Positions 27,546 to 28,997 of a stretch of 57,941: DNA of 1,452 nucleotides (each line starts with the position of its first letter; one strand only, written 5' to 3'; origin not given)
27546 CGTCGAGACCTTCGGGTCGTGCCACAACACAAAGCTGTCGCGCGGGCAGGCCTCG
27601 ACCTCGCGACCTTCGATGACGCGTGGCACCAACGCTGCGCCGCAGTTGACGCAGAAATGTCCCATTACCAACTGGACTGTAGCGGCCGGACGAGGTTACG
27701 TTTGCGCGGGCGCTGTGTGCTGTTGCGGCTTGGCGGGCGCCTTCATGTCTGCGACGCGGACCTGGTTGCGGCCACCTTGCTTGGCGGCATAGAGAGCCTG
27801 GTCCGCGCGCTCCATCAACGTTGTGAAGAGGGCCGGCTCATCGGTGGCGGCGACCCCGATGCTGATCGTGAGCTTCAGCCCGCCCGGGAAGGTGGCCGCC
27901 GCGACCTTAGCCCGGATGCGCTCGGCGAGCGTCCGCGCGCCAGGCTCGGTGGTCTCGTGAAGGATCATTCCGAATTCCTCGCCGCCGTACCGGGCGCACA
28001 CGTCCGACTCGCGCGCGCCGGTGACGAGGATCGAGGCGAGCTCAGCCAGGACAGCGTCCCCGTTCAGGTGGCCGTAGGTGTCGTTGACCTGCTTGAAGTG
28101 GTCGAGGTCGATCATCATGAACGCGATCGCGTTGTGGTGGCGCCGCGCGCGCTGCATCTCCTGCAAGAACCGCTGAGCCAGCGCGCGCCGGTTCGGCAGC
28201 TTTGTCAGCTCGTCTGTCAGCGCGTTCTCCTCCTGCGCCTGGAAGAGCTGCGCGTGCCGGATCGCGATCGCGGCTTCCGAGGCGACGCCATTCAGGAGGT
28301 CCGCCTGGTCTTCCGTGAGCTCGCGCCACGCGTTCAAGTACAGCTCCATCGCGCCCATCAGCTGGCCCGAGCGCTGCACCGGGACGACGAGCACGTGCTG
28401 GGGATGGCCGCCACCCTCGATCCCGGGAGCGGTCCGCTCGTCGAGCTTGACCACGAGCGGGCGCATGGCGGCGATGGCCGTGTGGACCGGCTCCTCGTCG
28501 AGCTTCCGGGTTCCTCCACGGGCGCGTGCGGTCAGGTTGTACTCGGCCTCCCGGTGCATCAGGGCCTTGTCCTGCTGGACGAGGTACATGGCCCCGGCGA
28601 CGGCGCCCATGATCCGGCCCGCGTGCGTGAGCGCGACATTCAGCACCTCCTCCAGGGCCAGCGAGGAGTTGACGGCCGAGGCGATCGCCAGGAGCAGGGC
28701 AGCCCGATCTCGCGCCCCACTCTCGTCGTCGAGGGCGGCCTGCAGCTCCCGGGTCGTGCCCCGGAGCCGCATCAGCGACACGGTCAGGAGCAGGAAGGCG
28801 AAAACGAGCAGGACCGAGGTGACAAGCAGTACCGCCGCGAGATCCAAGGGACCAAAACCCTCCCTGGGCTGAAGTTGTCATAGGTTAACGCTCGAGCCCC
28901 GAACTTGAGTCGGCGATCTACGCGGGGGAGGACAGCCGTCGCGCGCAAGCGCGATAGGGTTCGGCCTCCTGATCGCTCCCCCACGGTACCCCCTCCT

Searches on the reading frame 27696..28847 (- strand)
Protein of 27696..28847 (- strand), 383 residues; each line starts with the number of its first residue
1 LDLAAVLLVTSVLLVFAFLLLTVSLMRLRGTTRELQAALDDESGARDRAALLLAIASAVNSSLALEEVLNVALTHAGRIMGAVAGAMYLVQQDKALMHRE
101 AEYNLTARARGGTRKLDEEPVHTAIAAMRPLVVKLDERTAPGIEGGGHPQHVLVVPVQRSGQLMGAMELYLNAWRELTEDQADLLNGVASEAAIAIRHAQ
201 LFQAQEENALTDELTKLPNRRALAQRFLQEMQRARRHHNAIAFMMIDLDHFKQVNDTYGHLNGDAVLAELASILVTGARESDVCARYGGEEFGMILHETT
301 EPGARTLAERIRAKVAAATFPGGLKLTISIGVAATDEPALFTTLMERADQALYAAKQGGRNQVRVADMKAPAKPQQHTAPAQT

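Call 61: search_protein_families(library=pfam, proteins=[window:27696-28847:-], max_evalue=0.001)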
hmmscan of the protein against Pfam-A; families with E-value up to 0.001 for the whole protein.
window:27696-28847:- (383 aa): 4 families
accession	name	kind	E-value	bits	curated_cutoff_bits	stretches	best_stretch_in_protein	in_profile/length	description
PF00990.26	GGDEF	-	9.9e-50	168.9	23.8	1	209-362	1-161/161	Diguanylate cyclase, GGDEF domain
PF13185.12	GAF_2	-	1.7e-12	48.1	28.6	1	64-196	3-135/136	GAF domain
PF01590.32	GAF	-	2.5e-11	44.7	22.4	1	65-196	2-133/133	GAF domain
PF13492.12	GAF_3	-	9.2e-10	39.5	27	1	65-198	2-129/129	GAF domain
